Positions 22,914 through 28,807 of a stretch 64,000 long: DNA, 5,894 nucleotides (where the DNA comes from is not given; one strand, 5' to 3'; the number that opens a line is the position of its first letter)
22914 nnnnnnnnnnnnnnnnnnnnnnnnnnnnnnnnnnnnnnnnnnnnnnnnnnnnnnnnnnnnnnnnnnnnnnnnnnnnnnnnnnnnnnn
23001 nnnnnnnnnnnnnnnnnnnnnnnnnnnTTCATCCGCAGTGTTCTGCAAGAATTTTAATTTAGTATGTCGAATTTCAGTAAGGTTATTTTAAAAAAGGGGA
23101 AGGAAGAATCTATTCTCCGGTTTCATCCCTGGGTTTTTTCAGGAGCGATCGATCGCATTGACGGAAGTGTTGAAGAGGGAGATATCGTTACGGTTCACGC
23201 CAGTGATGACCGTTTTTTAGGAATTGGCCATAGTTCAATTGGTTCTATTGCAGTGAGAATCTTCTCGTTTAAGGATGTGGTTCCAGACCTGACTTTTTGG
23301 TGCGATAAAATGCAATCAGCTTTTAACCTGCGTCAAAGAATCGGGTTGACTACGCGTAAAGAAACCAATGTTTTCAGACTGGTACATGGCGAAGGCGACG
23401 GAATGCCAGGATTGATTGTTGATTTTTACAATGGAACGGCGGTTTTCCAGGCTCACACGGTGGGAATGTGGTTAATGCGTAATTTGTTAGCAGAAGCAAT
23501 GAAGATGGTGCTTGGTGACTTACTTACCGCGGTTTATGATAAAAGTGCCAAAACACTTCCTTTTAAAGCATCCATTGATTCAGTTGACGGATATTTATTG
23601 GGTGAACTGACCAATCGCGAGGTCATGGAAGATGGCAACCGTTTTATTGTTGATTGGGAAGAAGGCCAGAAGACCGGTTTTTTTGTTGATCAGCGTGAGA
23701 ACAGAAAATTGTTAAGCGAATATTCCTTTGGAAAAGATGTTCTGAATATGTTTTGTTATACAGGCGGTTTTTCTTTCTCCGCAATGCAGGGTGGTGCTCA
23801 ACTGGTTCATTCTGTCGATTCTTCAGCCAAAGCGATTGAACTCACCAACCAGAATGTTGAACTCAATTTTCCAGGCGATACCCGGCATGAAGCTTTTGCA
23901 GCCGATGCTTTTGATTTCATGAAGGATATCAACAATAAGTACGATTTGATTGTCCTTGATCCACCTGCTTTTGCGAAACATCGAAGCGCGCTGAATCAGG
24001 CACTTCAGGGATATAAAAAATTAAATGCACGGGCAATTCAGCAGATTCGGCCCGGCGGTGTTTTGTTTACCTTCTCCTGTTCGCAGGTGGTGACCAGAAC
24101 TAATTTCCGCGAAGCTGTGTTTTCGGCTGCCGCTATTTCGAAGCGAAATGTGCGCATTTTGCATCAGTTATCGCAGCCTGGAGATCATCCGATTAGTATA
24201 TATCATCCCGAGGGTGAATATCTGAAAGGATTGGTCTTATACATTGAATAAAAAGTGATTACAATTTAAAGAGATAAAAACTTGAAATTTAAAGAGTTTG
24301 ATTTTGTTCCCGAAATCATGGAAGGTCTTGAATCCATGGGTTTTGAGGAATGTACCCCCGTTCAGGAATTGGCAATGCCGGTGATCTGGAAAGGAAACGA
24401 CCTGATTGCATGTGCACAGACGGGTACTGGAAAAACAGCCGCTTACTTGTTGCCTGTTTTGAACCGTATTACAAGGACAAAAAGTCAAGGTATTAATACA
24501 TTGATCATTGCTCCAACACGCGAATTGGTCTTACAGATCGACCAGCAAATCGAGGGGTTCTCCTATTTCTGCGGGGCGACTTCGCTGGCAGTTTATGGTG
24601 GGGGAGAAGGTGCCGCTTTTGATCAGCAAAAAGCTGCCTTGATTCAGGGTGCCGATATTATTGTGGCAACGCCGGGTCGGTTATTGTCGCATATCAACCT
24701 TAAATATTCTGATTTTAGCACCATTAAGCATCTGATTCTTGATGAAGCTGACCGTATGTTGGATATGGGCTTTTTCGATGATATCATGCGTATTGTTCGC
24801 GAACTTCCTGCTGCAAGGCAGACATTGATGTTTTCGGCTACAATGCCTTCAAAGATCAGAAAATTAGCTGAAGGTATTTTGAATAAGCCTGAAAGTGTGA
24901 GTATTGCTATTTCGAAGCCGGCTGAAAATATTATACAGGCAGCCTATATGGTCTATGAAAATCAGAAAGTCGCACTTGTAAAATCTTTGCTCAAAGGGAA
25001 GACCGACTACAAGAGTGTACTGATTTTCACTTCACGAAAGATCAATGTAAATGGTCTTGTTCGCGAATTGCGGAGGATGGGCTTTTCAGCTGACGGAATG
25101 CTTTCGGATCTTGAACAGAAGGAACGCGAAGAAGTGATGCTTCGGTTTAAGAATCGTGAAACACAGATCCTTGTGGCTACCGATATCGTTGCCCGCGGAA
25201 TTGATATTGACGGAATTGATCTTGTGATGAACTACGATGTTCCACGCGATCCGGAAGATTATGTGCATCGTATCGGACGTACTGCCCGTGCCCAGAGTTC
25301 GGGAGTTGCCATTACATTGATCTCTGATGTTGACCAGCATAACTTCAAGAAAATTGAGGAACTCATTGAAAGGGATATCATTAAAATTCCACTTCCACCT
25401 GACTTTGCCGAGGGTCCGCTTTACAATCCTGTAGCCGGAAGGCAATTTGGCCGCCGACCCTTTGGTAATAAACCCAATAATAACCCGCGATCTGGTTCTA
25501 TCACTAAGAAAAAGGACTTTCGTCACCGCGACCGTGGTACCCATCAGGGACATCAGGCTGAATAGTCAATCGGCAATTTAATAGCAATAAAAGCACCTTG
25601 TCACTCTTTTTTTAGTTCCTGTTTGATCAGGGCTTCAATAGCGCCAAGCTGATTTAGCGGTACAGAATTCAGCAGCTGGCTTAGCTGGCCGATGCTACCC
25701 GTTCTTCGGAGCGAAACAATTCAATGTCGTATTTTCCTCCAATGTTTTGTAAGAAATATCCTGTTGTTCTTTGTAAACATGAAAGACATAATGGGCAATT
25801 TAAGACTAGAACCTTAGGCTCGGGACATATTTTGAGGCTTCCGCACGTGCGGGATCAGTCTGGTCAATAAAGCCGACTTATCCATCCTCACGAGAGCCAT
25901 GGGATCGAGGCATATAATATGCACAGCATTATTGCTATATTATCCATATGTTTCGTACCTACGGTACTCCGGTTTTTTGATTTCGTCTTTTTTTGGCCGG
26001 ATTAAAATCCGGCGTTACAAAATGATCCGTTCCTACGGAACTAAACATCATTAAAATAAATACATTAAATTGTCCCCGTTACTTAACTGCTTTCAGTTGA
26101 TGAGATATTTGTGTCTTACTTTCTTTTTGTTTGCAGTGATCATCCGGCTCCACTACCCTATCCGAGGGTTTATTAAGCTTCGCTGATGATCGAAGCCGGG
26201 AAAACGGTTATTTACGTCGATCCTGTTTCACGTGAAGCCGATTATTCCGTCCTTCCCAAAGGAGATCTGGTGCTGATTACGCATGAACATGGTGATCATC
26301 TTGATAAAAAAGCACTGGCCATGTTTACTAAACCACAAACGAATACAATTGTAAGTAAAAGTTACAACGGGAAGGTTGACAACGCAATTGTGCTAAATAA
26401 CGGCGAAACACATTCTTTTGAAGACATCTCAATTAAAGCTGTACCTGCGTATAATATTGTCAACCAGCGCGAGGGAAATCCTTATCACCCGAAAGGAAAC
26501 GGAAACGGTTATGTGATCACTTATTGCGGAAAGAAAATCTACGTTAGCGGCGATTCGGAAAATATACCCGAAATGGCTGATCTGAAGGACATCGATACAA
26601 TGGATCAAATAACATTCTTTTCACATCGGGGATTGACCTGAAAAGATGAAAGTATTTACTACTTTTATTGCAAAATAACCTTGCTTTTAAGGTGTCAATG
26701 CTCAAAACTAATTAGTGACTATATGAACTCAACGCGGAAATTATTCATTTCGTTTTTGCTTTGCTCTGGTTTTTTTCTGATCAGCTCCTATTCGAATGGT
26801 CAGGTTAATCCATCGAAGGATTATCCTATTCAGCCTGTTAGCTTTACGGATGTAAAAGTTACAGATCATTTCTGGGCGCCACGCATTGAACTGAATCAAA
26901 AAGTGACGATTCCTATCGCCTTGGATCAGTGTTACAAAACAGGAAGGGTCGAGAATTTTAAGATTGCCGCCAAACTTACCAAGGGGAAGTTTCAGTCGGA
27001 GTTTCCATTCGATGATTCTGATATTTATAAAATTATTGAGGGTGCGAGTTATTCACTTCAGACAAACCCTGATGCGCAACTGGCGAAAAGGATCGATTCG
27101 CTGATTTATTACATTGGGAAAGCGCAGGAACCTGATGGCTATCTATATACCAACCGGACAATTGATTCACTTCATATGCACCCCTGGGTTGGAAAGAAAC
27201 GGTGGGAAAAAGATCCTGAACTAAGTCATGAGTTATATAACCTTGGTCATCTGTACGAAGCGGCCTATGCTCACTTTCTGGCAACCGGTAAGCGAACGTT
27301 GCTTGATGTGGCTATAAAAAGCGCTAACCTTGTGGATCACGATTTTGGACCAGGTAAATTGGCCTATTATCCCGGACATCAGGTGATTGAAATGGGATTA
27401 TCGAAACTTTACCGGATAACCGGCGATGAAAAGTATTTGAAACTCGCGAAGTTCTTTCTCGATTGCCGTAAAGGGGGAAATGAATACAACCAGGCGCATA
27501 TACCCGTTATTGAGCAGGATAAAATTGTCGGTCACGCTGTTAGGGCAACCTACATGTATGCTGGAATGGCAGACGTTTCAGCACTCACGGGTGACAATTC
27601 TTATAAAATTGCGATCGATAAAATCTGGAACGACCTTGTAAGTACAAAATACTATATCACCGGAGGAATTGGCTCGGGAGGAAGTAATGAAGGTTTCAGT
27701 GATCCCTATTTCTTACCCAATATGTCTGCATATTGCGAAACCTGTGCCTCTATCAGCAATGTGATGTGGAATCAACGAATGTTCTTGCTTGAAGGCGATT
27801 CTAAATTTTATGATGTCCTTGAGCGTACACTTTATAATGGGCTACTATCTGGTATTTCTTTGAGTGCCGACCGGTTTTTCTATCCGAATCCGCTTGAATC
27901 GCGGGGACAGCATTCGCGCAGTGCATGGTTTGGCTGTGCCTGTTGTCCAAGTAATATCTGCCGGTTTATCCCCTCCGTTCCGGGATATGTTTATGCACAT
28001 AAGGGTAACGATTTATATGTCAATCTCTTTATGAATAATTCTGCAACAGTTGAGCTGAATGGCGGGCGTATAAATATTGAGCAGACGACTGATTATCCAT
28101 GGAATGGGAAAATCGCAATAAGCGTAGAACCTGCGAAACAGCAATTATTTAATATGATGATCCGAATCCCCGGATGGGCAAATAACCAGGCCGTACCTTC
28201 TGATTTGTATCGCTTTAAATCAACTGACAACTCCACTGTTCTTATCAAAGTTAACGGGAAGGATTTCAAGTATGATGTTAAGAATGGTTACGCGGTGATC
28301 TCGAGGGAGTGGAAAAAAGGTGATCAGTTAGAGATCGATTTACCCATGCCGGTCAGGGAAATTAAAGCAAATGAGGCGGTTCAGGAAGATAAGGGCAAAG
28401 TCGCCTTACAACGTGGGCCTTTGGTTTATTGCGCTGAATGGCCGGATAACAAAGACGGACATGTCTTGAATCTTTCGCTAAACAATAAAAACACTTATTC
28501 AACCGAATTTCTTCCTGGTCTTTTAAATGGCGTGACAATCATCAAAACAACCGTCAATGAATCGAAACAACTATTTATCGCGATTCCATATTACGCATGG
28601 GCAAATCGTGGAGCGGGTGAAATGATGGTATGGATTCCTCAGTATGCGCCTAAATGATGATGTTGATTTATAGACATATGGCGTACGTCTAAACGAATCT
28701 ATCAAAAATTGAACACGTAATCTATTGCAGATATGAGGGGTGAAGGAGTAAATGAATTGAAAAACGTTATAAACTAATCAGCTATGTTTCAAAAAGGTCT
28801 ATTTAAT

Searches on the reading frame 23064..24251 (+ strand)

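Call 32: search_protein_families(library=pfam, proteins=[window:23064-24251:+], max_evalue=0.0001)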
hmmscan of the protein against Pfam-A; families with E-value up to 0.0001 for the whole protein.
window:23064-24251:+ (395 aa): 7 families
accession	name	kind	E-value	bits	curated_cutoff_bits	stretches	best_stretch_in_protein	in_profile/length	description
PF10672.15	Methyltrans_SAM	-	1.5e-23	83.9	27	1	165-345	65-245/286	S-adenosylmethionine-dependent methyltransferase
PF17785.7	PUA_3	-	9.1e-20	70.7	22.6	1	7-69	1-64/64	PUA-like domain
PF03602.21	Cons_hypoth95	-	1.9e-07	31.3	24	1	219-321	38-143/182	Conserved hypothetical protein 95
PF05175.20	MTS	-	3.6e-07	30.4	23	1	222-352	31-154/170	Methyltransferase small domain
PF02475.24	TRM5-TYW2_MTfase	-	1.9e-06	28.4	28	1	188-305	4-117/164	TRM5/TYW2 methyltransferase domain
PF13847.12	Methyltransf_31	-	1e-05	25.7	27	1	223-340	4-113/145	Methyltransferase domain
PF01472.26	PUA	-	8.5e-05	22.9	24.8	0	6-61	2-56/74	PUA domain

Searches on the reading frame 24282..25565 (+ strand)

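Call 32: search_protein_families(library=pfam, proteins=[window:24282-25565:+], max_evalue=0.0001)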
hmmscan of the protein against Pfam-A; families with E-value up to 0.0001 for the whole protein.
window:24282-25565:+ (427 aa): 3 families
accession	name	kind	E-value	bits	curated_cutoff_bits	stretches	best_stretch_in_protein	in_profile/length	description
PF00270.35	DEAD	-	1.4e-48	165.2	26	1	25-194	1-166/167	DEAD/DEAH box helicase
PF00271.37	Helicase_C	-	5e-28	98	23.5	1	229-337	2-109/110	Helicase conserved C-terminal domain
PF04851.21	ResIII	-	2.5e-08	34.5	22.5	1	41-189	26-163/164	Type III restriction enzyme, res subunit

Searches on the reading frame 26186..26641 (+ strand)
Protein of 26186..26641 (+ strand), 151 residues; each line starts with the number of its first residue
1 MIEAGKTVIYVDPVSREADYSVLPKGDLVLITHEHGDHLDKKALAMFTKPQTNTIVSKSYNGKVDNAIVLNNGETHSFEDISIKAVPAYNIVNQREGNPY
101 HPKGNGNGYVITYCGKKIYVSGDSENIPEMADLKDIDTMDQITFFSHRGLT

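Call 32: search_protein_families(library=pfam, proteins=[window:26186-26641:+], max_evalue=0.0001)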
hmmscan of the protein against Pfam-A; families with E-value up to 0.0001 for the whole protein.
window:26186-26641:+ (151 aa): 2 families
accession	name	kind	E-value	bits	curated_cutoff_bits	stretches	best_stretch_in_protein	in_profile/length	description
PF13483.12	Lactamase_B_3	-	1.6e-12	48.1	24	1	2-140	12-127/160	Beta-lactamase superfamily domain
PF12706.13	Lactamase_B_2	-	9.7e-11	42.1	27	1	20-139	25-160/200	Beta-lactamase superfamily domain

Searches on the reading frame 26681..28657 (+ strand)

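Call 5: search_protein_families(library=pfam, proteins=[window:26681-28657:+], max_evalue=0.001)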
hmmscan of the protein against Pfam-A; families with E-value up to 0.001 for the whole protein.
window:26681-28657:+ (658 aa): 3 families
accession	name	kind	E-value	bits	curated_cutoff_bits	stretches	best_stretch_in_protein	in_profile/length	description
PF07944.18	Beta-AFase-like_GH127_cat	-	1.4e-110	370.3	24.9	1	57-434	1-375/376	Beta-L-arabinofuranosidase, GH127 catalytic domain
PF20736.2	Glyco_hydro127M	-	5.2e-25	87.8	24.2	1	445-556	2-95/95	Beta-L-arabinofuranosidase, GH127 middle domain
PF20737.2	Glyco_hydro127C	-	7.2e-25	87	23.7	1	558-653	1-71/71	Glycoside hydrolase family 127 C-terminal domain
